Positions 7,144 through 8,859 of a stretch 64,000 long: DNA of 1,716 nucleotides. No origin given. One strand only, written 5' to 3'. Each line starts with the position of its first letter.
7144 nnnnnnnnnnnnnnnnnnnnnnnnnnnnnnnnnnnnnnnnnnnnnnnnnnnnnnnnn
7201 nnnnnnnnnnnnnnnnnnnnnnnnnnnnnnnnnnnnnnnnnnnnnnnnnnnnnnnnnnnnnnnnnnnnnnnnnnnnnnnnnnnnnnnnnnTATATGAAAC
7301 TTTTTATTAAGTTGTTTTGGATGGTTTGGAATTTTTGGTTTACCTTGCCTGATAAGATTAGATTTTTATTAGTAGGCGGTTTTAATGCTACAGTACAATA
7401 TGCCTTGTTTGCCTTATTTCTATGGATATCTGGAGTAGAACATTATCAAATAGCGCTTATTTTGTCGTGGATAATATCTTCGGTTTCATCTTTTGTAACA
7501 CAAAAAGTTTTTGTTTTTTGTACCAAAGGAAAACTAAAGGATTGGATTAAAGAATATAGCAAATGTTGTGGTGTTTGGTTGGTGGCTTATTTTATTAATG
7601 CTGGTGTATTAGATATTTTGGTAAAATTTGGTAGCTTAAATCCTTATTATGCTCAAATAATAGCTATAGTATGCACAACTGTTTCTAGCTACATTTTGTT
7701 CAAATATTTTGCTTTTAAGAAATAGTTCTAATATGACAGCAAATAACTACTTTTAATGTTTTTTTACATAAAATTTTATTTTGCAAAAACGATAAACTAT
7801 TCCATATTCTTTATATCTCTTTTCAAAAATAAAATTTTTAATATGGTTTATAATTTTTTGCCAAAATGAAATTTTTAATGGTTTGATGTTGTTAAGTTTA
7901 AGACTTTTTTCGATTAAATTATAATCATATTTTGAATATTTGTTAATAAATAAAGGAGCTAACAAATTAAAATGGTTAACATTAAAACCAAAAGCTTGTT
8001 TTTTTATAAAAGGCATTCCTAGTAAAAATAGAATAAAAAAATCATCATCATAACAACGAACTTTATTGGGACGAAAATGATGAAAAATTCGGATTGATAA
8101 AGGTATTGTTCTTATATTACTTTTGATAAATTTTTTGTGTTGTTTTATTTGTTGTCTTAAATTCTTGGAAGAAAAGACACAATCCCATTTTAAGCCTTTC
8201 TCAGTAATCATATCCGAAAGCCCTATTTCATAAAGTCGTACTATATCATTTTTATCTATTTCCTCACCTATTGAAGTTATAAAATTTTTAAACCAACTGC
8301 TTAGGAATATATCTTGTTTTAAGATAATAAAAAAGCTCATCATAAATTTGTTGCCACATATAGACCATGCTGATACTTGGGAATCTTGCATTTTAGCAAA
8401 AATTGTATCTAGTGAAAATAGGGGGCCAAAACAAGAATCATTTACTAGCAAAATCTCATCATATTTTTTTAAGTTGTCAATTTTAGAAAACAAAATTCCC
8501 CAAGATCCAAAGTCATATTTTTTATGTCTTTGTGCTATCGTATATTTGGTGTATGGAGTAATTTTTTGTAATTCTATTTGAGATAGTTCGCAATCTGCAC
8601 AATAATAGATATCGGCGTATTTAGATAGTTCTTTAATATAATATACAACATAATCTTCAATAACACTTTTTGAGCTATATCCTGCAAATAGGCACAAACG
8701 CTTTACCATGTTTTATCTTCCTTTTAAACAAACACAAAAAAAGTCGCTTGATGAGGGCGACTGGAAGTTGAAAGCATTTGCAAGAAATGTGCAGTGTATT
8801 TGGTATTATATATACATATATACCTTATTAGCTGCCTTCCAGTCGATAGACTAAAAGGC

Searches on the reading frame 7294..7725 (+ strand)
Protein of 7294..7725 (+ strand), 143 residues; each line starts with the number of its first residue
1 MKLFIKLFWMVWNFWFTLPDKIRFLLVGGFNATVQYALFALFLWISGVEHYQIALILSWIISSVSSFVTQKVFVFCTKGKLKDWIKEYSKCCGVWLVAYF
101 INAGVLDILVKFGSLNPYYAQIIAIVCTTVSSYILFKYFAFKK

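Call 58: search_protein_families(library=pfam, proteins=[window:7294-7725:+], max_evalue=0.00001)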
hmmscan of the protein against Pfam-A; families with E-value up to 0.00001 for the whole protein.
window:7294-7725:+ (143 aa): 1 family
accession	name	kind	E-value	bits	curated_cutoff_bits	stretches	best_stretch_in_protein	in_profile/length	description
PF04138.20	GtrA_DPMS_TM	-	7.5e-22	78.2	26.1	1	23-141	1-117/117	GtrA/DPMS, transmembrane domain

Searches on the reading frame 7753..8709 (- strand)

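Call 58: search_protein_families(library=pfam, proteins=[window:7753-8709:-], max_evalue=0.00001)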
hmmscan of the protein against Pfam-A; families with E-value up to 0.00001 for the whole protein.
window:7753-8709:- (318 aa): 1 family
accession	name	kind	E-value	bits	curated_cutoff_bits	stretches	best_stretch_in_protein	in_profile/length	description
PF05045.17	RgpF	-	9.4e-20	71.2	25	1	38-199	5-180/503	Rhamnan synthesis protein F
